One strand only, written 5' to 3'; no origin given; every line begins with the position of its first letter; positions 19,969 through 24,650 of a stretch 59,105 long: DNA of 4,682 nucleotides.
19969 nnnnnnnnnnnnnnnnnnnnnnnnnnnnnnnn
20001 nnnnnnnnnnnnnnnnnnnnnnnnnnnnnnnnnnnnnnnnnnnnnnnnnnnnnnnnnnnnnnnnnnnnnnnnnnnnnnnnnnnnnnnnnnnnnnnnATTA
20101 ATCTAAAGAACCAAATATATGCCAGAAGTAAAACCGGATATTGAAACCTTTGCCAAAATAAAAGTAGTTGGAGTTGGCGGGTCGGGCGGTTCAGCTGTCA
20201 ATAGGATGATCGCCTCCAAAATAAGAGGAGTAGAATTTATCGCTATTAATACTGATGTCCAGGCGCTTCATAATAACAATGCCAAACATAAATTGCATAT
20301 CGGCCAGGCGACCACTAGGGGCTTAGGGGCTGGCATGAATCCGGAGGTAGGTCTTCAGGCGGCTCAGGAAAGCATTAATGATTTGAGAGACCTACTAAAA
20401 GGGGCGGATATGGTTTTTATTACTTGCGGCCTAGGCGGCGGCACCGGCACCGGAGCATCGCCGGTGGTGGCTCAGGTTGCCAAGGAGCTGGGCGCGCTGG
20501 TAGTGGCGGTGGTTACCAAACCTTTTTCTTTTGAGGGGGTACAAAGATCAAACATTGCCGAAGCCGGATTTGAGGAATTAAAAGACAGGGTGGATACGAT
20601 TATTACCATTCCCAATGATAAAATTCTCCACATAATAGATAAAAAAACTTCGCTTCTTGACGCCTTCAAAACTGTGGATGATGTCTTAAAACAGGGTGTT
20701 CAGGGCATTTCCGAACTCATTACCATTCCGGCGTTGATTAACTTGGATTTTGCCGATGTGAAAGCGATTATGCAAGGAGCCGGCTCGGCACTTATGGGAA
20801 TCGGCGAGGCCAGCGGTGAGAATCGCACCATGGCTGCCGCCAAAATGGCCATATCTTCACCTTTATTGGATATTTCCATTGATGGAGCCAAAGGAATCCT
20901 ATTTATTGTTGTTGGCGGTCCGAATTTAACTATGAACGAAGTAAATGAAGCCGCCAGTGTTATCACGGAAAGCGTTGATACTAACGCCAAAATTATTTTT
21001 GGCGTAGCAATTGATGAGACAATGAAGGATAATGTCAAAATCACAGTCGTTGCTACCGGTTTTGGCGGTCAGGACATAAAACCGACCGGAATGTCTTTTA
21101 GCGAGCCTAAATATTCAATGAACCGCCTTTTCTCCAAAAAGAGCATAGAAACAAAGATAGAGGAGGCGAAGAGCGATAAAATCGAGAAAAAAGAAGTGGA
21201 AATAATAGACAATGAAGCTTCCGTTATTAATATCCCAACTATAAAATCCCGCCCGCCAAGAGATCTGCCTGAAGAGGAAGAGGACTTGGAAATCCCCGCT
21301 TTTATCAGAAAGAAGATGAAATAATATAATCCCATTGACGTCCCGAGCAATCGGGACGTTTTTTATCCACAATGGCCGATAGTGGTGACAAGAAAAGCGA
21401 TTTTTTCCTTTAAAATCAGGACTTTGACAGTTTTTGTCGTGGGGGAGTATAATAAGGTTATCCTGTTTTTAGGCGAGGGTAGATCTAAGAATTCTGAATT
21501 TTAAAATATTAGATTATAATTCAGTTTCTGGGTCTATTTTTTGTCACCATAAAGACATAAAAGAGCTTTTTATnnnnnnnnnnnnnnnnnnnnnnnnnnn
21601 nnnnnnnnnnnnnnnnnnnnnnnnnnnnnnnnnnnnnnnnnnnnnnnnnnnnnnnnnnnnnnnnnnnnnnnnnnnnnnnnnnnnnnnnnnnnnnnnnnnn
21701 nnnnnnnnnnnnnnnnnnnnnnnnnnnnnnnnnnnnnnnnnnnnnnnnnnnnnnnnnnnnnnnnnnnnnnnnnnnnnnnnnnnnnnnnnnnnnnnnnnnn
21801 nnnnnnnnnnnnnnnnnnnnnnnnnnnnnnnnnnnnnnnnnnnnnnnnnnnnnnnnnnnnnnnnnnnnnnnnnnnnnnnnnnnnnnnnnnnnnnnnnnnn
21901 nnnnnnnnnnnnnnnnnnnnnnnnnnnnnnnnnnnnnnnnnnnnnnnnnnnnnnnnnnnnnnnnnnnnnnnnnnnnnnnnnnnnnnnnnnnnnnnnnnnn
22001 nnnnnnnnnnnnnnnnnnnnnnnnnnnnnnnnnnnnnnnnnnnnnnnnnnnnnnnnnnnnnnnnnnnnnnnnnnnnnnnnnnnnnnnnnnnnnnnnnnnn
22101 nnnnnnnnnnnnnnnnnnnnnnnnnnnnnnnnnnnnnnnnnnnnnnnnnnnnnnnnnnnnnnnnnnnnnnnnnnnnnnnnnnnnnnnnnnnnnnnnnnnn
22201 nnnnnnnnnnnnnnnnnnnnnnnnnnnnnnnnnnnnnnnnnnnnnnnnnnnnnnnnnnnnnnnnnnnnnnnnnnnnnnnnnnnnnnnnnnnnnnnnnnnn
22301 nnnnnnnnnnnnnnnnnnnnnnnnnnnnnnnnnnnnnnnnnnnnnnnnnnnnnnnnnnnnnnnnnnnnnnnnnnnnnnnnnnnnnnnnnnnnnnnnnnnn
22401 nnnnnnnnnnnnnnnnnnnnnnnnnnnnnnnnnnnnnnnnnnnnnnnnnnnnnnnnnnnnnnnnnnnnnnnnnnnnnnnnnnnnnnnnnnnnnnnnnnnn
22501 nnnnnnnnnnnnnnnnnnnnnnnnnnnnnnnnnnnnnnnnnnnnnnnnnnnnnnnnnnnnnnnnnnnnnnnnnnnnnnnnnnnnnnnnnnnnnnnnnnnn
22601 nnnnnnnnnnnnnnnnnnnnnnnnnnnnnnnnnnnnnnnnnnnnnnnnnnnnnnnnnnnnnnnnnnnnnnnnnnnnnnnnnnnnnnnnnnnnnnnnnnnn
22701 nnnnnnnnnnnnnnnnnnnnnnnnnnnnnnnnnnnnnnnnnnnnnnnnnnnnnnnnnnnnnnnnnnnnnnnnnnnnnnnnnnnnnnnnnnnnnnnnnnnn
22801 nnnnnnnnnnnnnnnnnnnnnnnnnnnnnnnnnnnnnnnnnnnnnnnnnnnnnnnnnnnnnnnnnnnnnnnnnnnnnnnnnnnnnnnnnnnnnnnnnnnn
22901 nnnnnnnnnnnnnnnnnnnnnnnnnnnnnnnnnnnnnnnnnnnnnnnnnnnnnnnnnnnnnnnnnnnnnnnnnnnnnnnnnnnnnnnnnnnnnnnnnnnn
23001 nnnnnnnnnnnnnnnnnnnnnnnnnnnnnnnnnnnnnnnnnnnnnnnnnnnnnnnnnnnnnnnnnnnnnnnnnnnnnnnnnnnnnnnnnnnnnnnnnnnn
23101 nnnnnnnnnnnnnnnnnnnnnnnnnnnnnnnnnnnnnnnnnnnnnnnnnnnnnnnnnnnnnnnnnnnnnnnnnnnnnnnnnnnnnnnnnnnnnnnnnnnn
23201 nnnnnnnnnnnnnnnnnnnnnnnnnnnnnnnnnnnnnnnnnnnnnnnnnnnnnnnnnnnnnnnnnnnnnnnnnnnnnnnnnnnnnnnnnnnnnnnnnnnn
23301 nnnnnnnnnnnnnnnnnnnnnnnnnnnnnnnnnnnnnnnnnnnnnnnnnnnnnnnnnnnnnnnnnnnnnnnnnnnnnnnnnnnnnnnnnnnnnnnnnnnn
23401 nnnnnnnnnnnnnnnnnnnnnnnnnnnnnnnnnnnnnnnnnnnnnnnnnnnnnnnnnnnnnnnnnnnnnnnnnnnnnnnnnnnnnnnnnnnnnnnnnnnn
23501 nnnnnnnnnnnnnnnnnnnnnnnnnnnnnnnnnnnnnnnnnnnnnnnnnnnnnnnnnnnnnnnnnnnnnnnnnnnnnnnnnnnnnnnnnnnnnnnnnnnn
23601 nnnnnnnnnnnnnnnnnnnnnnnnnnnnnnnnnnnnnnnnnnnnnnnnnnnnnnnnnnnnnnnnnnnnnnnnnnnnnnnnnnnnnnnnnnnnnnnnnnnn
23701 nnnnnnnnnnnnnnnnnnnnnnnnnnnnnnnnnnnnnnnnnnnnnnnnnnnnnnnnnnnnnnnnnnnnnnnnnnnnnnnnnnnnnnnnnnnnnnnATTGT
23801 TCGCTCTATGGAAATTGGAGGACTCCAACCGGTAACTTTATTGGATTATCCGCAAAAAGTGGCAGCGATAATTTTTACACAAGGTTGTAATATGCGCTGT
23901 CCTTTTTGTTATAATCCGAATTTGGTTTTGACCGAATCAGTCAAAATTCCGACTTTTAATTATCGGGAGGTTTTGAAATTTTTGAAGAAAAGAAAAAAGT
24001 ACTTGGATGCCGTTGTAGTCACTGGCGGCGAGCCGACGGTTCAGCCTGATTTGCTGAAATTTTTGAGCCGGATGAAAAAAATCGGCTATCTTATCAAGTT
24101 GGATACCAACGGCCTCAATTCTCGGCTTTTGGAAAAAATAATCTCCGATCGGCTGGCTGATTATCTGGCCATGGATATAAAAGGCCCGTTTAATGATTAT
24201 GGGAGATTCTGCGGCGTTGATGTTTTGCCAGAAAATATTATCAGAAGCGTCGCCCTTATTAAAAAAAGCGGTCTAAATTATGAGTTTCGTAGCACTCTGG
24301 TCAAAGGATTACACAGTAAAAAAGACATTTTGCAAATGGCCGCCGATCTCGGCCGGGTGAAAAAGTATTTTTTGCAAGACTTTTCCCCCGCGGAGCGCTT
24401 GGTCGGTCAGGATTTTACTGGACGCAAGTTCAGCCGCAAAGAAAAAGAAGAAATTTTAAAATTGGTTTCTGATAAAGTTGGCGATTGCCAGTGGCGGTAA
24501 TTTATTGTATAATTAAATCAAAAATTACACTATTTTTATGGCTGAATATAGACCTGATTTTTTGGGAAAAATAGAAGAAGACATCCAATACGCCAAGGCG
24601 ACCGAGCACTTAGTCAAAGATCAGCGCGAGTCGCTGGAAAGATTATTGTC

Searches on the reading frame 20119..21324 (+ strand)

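Call 8: search_protein_families(library=pfam, proteins=[window:20119-21324:+], max_evalue=0.01)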
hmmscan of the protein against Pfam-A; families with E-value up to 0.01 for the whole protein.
window:20119-21324:+ (401 aa): 3 families
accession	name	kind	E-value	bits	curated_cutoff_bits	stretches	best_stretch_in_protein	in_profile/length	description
PF00091.31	Tubulin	-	1.5e-48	166.1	33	1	13-174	1-190/190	Tubulin/FtsZ family, GTPase domain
PF12327.13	FtsZ_C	-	9e-33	112.9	27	1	222-315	1-94/95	FtsZ family, C-terminal domain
PF13809.12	Tubulin_2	-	0.0014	18.4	27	0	16-58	2-54/356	Tubulin like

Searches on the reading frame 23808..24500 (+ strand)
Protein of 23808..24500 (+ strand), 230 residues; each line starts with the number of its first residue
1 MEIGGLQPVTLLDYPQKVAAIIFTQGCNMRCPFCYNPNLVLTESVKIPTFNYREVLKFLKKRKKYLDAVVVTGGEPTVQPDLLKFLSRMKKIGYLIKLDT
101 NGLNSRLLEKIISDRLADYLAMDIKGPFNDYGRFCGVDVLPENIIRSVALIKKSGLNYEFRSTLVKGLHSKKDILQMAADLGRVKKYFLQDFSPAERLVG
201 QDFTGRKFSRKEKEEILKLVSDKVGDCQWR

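Call 11: search_protein_families(library=pfam, proteins=[window:23808-24500:+], max_evalue=0.001)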
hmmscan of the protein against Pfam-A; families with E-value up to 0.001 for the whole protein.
window:23808-24500:+ (230 aa): 2 families
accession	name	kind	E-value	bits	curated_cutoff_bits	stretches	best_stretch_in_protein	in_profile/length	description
PF04055.27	Radical_SAM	-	8.7e-21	75.2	29.5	1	21-168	1-154/166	Radical SAM superfamily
PF13353.11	Fer4_12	-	1.6e-08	35.4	22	1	20-129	8-118/137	4Fe-4S single cluster domain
